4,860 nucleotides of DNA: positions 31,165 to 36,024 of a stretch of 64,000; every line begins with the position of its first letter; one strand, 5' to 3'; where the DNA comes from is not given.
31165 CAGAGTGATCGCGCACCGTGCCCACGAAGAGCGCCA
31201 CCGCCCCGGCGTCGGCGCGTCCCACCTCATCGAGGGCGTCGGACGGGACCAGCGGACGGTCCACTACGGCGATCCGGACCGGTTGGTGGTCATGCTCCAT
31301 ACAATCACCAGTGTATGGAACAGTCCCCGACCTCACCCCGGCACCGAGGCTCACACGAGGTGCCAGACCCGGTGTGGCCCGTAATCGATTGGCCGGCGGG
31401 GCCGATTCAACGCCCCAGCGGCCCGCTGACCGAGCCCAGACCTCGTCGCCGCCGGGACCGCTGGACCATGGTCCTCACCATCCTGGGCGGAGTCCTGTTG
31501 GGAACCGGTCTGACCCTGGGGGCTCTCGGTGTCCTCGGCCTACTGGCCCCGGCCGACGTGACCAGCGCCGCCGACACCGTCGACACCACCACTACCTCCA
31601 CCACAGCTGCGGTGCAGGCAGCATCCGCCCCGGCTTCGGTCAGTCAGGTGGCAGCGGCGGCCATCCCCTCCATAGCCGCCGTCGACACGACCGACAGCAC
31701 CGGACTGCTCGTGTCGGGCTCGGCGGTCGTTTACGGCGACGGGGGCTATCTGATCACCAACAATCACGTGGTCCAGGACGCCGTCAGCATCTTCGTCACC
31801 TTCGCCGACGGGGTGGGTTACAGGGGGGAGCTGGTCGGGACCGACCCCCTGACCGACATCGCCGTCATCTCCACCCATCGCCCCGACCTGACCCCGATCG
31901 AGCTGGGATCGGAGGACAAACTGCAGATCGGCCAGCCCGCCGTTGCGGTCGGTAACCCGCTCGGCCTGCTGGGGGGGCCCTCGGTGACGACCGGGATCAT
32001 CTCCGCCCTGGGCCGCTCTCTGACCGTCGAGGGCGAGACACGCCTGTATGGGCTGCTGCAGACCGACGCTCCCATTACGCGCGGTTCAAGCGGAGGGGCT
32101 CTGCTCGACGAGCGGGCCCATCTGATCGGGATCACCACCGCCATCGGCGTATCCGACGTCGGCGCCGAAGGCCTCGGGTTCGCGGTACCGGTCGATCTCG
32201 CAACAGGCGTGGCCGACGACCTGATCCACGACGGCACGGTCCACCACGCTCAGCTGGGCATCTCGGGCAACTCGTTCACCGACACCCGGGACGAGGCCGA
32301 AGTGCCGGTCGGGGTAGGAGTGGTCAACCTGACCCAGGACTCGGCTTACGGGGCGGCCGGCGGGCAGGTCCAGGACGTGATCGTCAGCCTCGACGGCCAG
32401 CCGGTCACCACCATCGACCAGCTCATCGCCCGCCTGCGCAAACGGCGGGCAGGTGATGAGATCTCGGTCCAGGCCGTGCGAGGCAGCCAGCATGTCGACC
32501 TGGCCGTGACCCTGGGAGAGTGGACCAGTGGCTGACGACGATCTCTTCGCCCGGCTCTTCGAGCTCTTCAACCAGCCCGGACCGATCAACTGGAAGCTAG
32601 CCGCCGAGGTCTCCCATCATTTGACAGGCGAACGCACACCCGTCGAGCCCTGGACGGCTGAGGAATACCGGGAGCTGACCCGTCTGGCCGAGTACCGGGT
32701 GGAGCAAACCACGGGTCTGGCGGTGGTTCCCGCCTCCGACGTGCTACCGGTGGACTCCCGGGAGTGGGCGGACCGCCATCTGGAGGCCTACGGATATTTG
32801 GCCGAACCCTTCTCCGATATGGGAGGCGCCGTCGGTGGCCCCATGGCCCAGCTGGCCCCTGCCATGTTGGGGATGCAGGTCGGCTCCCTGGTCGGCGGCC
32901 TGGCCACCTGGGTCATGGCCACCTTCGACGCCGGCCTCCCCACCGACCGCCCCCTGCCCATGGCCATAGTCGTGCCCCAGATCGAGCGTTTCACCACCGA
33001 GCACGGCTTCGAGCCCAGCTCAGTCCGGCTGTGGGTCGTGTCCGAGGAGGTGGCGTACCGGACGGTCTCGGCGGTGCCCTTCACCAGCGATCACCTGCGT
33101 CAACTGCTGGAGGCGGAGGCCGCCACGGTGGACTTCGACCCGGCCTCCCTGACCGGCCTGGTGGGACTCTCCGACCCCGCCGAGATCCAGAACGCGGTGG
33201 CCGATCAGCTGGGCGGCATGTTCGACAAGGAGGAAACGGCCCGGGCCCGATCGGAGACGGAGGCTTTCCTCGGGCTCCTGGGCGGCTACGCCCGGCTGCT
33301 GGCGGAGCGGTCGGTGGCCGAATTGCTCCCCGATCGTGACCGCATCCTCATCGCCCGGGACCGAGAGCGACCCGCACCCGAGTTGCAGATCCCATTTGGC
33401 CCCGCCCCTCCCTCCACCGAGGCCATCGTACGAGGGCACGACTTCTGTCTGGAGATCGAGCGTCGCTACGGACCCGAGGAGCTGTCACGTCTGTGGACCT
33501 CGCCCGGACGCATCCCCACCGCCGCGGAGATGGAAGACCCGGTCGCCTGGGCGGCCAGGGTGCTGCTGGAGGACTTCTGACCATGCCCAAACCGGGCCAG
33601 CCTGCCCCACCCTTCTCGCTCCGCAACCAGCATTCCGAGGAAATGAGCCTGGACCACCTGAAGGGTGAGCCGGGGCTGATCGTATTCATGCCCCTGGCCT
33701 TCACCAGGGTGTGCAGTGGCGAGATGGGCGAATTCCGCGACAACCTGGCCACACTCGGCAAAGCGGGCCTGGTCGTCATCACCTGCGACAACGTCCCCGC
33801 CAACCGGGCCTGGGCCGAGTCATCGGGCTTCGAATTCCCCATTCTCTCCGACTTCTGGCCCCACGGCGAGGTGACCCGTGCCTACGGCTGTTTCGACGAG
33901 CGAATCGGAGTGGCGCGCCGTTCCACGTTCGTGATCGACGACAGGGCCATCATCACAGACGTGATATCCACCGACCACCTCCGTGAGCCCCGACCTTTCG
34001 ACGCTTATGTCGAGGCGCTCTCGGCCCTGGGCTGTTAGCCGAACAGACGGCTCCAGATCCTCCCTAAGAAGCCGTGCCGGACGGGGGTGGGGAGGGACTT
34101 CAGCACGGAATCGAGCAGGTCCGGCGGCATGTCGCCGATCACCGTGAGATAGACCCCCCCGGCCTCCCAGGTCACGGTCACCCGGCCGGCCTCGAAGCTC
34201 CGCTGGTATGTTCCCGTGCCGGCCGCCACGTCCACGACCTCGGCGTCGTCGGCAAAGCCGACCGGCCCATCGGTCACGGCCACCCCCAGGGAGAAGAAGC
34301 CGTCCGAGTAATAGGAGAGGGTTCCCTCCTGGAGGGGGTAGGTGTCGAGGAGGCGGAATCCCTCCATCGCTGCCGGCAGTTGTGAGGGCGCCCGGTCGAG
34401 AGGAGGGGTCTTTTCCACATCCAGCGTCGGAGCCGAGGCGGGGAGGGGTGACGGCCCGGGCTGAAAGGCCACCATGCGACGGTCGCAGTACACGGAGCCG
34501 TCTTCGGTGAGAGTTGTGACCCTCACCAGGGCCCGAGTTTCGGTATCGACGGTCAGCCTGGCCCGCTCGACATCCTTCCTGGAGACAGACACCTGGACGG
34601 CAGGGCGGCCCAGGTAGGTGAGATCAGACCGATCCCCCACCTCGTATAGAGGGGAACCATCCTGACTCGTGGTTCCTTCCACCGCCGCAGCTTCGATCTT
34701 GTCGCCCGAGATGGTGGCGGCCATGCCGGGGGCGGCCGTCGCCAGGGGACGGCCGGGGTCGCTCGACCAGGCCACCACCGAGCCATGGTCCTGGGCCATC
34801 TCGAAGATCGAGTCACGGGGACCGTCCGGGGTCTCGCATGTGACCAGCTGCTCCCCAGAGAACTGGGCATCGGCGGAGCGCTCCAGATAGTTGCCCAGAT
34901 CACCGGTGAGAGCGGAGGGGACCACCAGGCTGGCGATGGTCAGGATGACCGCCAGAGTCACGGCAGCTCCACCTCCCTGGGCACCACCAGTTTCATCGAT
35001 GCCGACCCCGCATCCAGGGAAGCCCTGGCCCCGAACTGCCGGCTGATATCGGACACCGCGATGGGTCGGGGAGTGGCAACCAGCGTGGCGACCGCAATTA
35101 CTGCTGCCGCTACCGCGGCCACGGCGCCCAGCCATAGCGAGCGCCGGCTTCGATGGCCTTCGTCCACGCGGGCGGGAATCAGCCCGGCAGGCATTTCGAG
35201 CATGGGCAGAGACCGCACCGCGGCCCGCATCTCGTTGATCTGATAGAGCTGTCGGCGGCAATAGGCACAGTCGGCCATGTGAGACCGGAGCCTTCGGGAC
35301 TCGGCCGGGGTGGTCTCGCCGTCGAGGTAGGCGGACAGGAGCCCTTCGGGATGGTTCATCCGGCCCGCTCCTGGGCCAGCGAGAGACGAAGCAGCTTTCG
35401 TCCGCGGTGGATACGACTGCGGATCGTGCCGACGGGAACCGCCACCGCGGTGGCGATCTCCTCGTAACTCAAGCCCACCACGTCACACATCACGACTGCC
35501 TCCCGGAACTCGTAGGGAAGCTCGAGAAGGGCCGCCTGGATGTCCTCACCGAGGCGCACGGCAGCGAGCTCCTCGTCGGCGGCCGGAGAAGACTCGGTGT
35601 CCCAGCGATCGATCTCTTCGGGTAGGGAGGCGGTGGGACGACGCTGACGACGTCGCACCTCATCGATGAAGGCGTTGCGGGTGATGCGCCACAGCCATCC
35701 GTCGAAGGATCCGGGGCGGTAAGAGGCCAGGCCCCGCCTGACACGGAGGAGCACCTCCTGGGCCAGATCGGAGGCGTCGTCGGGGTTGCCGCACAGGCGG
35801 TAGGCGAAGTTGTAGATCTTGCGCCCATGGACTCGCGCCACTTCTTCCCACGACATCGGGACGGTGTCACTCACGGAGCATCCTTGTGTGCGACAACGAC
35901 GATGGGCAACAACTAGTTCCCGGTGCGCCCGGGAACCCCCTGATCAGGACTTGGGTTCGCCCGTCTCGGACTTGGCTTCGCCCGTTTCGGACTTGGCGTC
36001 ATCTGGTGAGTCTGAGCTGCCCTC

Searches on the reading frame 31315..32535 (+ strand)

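Call 92: search_protein_families(library=pfam, proteins=[window:31315-32535:+], max_evalue=0.00001)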
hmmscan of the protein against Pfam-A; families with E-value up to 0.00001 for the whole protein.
window:31315-32535:+ (406 aa): 3 families
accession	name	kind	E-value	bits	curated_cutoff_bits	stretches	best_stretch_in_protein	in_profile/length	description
PF13365.12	Trypsin_2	-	2.5e-29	103.3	27.6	1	135-273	1-144/144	Trypsin-like peptidase domain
PF13180.12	PDZ_2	-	1.5e-09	38.4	27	1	319-400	5-80/80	PDZ domain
PF00089.32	Trypsin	-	6.5e-09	36.4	20.6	1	118-294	13-214/220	Trypsin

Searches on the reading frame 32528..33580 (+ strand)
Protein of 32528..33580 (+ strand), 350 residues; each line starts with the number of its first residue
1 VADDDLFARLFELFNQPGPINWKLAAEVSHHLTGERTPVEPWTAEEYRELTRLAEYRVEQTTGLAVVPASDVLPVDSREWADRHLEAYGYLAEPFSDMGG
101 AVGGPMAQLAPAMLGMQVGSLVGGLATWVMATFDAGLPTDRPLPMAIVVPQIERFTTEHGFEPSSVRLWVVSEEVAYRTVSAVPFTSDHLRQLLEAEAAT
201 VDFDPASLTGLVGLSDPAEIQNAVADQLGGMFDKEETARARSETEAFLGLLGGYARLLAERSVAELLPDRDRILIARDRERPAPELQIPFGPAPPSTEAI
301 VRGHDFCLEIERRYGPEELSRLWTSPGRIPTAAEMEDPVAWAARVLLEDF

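Call 92: search_protein_families(library=pfam, proteins=[window:32528-33580:+], max_evalue=0.00001)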
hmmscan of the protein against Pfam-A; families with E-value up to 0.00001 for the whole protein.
window:32528-33580:+ (350 aa): 1 family
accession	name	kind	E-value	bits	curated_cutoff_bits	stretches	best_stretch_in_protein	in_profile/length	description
PF10103.15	Zincin_2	-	1.4e-41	143.4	25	1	20-341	1-343/344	Zincin-like metallopeptidase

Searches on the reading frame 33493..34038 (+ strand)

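Call 92: search_protein_families(library=pfam, proteins=[window:33493-34038:+], max_evalue=0.00001)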
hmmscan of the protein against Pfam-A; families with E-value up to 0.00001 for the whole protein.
window:33493-34038:+ (181 aa): 2 families
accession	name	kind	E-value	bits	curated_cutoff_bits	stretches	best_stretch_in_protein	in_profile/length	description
PF00578.27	AhpC-TSA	-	1.7e-28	99.5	26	1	34-156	1-123/124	AhpC/TSA family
PF08534.16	Redoxin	-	6.7e-17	62.1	26.6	1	33-161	1-135/148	Redoxin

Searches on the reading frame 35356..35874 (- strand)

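Call 92: search_protein_families(library=pfam, proteins=[window:35356-35874:-], max_evalue=0.00001)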
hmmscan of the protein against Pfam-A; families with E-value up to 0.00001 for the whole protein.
window:35356-35874:- (172 aa): 3 families
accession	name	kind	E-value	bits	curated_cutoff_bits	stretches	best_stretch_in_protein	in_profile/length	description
PF04542.20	Sigma70_r2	-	2.1e-19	69.5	24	1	15-79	4-71/71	Sigma-70 region 2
PF08281.18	Sigma70_r4_2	-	6.2e-16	58.2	25.7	1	110-162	2-54/54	Sigma-70, region 4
PF04545.22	Sigma70_r4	-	1.5e-08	34.5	24.1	1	115-163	1-49/50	Sigma-70, region 4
